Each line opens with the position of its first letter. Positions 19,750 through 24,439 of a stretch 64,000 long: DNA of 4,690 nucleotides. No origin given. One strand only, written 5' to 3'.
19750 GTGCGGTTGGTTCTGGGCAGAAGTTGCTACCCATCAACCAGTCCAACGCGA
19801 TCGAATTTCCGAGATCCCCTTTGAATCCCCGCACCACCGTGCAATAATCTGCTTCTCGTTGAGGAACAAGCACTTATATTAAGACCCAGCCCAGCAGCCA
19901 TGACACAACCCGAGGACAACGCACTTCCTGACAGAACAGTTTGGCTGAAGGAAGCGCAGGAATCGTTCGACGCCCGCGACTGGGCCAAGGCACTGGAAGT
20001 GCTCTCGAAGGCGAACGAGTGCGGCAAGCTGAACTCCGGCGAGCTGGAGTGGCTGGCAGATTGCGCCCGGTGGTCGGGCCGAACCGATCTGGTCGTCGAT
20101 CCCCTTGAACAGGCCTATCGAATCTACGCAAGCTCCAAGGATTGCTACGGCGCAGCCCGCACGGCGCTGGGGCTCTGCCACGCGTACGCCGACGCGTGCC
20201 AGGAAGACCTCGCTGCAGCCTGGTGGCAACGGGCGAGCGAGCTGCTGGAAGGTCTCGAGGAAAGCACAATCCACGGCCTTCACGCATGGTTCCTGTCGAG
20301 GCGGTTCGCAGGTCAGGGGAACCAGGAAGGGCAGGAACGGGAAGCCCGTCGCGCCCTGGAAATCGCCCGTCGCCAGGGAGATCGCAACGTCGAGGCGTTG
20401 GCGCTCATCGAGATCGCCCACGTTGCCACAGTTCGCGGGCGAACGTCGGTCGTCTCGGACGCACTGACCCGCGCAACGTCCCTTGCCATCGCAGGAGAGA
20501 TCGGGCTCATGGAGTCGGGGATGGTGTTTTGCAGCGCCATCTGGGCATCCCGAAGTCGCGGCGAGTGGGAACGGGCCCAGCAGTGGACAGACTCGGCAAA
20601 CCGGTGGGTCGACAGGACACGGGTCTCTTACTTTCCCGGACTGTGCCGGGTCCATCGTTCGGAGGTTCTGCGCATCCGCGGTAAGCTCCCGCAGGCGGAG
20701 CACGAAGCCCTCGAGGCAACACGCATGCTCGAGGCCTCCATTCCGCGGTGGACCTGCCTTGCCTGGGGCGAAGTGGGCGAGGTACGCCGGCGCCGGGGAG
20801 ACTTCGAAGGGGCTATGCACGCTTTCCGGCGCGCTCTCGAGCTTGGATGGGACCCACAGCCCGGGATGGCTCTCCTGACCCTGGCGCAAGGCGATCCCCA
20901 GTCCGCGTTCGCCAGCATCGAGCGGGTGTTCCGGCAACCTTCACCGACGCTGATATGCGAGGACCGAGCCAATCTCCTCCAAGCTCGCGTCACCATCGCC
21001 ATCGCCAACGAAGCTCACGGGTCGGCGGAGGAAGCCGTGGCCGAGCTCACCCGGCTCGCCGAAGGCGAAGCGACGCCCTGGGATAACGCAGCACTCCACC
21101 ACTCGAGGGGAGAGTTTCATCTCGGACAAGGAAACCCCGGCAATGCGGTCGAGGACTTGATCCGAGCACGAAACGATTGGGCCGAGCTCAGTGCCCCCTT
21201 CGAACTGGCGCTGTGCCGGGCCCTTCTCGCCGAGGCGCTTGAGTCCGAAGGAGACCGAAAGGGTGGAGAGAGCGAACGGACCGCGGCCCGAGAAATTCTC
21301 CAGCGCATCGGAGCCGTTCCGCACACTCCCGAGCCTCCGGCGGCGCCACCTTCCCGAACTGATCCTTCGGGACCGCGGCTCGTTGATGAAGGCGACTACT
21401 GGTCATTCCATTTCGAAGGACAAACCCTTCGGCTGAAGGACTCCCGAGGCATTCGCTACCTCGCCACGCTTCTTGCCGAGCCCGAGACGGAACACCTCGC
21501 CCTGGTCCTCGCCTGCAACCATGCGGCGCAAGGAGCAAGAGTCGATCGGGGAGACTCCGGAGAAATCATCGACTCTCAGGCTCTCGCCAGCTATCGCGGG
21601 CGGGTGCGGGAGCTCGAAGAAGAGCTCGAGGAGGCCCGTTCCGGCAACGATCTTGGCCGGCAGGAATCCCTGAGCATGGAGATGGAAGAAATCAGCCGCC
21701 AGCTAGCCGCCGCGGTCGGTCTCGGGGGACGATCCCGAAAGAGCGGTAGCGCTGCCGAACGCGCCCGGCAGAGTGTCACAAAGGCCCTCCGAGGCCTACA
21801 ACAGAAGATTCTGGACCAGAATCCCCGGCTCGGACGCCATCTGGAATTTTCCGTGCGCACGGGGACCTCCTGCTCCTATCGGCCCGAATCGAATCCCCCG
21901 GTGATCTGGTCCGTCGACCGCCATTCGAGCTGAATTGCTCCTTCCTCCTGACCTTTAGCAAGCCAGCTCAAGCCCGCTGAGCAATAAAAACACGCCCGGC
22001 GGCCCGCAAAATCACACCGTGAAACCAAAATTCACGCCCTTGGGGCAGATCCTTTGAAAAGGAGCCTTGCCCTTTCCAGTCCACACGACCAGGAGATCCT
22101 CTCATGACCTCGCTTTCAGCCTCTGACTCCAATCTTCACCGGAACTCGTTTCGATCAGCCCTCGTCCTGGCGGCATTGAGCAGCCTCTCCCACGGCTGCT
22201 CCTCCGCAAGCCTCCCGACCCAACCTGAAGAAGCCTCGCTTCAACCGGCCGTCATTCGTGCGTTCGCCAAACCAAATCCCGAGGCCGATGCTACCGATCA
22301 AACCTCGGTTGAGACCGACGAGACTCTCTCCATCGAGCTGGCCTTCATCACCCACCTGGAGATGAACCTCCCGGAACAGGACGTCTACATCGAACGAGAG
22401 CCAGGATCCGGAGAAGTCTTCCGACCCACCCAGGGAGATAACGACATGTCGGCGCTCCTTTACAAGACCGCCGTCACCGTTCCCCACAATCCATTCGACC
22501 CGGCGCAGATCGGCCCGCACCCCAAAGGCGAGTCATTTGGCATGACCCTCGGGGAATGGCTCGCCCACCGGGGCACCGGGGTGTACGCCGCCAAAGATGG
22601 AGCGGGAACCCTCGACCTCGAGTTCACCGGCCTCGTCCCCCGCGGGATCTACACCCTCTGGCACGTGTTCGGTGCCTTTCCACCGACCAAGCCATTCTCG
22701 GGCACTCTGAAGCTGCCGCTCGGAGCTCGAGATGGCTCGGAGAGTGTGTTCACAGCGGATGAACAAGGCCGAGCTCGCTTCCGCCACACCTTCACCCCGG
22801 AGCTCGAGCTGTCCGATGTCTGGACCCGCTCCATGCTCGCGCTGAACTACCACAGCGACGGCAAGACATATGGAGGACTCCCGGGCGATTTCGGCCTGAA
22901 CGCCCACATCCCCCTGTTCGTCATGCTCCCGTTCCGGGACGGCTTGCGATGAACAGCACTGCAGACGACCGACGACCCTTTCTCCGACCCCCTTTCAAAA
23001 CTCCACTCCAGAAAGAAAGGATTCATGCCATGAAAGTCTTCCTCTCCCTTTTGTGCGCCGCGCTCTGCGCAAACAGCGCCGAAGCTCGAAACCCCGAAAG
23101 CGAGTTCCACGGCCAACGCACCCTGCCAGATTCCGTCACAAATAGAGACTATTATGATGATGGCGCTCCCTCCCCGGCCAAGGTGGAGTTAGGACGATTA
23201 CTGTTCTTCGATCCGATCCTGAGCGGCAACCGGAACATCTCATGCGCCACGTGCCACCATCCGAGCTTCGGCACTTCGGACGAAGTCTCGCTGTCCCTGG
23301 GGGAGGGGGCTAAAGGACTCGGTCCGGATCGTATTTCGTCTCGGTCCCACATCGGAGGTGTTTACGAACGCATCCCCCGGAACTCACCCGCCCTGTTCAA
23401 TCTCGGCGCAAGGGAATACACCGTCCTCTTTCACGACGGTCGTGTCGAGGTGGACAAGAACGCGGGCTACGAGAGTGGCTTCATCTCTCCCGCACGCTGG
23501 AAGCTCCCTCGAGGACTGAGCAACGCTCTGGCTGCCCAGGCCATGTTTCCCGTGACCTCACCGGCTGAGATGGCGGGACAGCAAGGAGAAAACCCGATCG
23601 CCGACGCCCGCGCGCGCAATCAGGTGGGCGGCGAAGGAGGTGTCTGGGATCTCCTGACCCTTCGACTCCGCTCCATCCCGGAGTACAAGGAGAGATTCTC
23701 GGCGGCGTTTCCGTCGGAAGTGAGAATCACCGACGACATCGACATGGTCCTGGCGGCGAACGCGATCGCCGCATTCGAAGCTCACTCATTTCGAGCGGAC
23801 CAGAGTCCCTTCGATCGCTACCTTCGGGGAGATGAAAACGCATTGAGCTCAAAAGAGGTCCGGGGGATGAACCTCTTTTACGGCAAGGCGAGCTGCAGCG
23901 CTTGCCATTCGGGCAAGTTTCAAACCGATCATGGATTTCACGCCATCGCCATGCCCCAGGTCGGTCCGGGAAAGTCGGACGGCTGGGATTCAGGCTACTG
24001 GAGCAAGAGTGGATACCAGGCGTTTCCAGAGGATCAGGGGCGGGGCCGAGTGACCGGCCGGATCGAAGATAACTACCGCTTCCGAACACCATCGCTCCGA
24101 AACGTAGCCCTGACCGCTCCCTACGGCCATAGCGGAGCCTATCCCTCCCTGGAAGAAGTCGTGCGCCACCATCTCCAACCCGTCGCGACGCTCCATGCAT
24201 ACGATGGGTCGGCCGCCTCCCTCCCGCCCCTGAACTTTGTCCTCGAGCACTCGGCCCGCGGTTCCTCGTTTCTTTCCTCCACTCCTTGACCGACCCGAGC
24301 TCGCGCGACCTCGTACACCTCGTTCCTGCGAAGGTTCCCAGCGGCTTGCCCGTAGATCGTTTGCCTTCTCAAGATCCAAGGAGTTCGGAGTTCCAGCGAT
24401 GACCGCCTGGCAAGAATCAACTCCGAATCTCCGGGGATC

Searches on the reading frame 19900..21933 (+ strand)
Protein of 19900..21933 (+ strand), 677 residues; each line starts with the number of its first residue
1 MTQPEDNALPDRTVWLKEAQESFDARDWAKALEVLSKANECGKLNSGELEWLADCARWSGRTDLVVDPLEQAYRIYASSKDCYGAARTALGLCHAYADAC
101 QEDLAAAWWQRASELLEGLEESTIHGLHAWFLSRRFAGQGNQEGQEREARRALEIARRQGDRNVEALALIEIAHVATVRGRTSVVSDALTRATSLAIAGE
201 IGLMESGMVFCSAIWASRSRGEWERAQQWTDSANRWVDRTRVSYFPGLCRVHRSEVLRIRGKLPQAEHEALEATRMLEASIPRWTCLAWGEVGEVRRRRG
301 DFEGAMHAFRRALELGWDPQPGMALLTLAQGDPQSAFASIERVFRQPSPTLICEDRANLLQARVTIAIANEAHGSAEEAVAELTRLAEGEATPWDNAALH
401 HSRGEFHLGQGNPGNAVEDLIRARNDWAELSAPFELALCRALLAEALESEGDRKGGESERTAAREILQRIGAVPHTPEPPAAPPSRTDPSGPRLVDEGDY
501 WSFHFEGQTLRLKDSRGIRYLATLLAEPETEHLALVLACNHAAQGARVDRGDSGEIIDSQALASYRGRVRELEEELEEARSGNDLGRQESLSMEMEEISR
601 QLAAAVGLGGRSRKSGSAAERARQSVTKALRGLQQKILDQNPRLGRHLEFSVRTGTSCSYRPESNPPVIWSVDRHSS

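Call 62: search_protein_families(library=pfam, proteins=[window:19900-21933:+], max_evalue=0.00001)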
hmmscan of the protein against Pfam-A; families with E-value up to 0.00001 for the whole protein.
window:19900-21933:+ (677 aa): 1 family
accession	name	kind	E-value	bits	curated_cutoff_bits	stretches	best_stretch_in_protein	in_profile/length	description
PF13424.12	TPR_12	-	7.8e-08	32.8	30.1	0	254-315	10-74/77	Tetratricopeptide repeat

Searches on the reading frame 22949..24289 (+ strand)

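Call 79: search_protein_families(library=pfam, proteins=[window:22949-24289:+], max_evalue=0.00001)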
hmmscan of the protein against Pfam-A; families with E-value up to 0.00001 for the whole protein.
window:22949-24289:+ (446 aa): 1 family
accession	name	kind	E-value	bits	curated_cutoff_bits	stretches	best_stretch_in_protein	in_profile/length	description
PF03150.19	CCP_MauG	-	3e-40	138.7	25.6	1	76-296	1-148/149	Di-haem cytochrome c peroxidase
